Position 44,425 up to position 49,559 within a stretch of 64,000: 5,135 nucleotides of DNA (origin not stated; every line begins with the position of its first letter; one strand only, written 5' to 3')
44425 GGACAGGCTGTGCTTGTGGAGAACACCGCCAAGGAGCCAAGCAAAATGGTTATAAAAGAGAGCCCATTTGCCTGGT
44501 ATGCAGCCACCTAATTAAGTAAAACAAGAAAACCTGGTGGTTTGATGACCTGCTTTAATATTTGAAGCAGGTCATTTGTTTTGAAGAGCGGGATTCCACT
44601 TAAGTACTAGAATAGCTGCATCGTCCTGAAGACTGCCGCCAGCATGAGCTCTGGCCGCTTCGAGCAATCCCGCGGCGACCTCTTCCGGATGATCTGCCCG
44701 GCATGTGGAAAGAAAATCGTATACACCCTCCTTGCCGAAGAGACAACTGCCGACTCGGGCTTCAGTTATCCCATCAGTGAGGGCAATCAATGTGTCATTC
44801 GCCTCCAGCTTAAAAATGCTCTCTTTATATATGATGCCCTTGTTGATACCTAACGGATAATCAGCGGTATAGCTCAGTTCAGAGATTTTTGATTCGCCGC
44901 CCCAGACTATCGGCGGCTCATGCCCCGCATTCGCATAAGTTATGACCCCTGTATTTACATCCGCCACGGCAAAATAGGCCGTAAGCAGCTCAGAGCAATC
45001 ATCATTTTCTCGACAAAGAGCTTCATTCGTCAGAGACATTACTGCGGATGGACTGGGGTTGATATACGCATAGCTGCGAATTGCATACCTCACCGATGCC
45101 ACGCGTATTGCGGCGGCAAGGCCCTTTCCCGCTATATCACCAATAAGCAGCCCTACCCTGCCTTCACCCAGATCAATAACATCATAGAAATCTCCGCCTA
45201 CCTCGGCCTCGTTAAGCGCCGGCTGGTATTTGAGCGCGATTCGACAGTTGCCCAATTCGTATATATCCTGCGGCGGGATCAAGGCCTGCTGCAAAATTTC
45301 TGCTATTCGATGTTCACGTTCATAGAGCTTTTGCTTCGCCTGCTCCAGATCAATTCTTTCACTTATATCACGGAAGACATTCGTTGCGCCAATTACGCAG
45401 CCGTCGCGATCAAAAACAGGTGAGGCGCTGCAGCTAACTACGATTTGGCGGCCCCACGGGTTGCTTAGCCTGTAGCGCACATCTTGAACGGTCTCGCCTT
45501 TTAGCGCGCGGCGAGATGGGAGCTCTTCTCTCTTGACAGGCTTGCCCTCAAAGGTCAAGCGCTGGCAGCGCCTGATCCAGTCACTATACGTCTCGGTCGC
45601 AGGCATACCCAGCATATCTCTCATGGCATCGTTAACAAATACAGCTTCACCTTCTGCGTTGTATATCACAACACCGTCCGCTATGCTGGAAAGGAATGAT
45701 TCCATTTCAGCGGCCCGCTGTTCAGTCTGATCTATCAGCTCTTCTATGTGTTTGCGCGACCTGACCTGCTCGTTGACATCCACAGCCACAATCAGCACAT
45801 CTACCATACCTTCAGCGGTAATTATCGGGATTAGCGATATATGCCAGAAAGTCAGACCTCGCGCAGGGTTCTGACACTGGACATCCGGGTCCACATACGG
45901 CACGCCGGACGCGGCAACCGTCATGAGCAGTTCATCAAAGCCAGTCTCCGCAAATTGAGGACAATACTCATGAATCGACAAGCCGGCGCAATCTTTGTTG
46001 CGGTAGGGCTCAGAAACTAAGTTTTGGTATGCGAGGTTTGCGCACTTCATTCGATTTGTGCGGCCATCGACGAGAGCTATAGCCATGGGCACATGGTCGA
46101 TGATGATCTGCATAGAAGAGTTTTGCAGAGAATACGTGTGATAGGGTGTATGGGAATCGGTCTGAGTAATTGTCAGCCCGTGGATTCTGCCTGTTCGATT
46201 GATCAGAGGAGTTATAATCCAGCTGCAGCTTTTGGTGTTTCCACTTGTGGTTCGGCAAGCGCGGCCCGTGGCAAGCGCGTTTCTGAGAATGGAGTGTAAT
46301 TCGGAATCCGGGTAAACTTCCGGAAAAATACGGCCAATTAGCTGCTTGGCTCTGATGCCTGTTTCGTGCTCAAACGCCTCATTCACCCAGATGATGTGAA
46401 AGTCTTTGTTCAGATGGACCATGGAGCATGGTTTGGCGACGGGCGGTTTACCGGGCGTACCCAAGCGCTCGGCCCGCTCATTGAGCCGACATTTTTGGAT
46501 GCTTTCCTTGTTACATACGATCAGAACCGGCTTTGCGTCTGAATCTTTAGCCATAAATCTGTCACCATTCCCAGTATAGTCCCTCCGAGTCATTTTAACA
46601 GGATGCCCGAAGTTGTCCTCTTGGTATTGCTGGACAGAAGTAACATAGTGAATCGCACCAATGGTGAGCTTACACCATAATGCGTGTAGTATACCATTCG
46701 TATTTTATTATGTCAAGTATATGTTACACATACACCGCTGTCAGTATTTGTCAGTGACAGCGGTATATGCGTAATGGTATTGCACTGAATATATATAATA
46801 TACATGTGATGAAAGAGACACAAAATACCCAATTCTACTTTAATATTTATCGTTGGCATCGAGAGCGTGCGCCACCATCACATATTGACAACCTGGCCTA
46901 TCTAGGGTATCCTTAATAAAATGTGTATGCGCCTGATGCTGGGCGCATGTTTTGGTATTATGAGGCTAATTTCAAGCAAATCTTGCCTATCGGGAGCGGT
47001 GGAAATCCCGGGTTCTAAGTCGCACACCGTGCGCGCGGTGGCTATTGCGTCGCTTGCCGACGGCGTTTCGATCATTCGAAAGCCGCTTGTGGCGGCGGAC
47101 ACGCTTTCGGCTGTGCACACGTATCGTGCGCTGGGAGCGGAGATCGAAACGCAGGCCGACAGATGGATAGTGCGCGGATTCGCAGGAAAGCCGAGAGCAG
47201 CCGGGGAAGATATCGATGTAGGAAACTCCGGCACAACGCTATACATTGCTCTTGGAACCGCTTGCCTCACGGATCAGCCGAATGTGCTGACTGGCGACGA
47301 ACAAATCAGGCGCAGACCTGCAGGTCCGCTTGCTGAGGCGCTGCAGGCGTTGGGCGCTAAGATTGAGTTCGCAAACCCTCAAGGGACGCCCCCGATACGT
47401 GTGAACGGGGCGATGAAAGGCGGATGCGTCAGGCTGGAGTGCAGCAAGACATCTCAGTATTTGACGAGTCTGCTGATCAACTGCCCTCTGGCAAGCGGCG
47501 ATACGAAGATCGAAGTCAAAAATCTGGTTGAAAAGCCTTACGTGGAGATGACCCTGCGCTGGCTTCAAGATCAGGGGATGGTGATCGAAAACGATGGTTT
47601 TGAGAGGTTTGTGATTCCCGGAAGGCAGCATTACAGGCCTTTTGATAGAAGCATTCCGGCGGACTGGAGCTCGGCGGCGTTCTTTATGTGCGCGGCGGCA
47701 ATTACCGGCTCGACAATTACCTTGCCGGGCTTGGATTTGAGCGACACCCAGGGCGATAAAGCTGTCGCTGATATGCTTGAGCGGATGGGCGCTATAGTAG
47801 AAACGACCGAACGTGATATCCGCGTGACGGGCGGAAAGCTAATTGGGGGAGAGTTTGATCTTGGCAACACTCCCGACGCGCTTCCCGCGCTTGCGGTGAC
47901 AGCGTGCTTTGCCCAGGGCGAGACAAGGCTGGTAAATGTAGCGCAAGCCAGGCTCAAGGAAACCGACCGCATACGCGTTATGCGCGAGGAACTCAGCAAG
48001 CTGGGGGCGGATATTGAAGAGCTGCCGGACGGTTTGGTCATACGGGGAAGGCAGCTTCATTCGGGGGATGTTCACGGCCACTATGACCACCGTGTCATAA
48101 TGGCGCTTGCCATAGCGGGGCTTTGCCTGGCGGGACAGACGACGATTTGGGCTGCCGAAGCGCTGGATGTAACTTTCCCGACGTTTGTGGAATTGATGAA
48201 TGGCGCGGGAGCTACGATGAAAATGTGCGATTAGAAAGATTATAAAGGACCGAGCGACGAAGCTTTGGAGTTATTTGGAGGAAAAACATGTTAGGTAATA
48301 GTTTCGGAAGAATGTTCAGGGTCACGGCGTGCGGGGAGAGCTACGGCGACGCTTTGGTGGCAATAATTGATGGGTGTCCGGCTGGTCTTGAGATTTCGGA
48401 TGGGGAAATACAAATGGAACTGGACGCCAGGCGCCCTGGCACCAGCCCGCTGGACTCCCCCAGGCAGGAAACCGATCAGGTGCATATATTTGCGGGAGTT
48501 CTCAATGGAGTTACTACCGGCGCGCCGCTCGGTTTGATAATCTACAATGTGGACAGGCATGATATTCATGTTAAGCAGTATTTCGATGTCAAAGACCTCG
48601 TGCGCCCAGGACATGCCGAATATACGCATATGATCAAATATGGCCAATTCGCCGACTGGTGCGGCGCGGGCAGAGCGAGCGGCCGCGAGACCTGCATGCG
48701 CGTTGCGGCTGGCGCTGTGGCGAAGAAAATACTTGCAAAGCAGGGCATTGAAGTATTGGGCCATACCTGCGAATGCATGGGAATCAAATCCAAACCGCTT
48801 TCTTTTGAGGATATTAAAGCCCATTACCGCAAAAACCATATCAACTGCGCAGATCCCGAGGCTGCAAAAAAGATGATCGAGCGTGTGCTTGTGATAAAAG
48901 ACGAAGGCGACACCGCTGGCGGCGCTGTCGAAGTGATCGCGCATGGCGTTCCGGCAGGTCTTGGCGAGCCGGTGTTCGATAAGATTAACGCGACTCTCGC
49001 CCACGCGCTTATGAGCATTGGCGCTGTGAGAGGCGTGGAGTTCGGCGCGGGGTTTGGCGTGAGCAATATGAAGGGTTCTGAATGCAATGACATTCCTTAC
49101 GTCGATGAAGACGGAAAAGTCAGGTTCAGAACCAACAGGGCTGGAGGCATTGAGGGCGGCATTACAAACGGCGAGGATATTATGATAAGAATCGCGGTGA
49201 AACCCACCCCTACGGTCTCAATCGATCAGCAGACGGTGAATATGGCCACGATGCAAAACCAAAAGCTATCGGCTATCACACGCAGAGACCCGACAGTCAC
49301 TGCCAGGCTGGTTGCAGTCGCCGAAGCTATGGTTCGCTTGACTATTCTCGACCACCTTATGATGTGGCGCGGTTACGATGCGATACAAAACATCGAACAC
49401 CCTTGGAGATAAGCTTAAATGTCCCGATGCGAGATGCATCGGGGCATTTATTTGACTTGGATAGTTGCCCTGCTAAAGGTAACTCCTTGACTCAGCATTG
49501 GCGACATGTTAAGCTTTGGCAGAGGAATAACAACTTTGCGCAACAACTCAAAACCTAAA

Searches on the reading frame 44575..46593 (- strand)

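Call 78: search_protein_families(library=pfam, proteins=[window:44575-46593:-], max_evalue=0.00001)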
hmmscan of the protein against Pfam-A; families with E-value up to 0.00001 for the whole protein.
window:44575-46593:- (673 aa): 5 families
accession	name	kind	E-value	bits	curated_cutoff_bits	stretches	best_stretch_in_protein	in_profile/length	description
PF07228.17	SpoIIE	-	6.8e-43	147.3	25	1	477-666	2-191/192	Stage II sporulation protein E (SpoIIE)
PF08448.16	PAS_4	-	4.2e-29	101.4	23.1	2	301-413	1-108/110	PAS fold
PF13426.13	PAS_9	-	4.8e-20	72.2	27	2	306-412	2-103/103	PAS domain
PF00989.32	PAS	-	3.1e-17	63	22.6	2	296-410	2-113/113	PAS fold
PF13188.13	PAS_8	-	3.3e-11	43.1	21.8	0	298-349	4-56/65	PAS domain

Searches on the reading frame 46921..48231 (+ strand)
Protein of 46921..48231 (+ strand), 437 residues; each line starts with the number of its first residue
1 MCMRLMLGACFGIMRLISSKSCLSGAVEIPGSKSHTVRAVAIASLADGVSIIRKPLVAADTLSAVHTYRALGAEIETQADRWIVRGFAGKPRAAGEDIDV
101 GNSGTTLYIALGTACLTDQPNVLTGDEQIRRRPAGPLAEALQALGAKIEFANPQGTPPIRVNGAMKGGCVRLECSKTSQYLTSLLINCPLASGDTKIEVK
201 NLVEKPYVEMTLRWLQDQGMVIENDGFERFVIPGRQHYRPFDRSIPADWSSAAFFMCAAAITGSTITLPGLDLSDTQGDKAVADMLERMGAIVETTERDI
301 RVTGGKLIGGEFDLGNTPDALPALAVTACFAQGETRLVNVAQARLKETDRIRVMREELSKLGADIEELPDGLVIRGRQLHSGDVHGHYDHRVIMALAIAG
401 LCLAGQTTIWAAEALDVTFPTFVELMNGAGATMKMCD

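Call 78: search_protein_families(library=pfam, proteins=[window:46921-48231:+], max_evalue=0.00001)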
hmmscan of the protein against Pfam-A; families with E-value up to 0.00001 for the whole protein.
window:46921-48231:+ (437 aa): 1 family
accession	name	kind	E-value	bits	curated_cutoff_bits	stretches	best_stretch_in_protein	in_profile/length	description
PF00275.25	EPSP_synthase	-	2.7e-109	366.1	22.8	1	21-424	5-415/417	EPSP synthase (3-phosphoshikimate 1-carboxyvinyltransferase)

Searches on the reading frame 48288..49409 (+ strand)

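Call 78: search_protein_families(library=pfam, proteins=[window:48288-49409:+], max_evalue=0.00001)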
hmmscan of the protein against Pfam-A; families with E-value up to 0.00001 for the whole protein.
window:48288-49409:+ (374 aa): 1 family
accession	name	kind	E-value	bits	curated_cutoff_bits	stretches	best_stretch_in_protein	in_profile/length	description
PF01264.26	Chorismate_synt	-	8.8e-120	399.8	27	1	10-358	1-327/327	Chorismate synthase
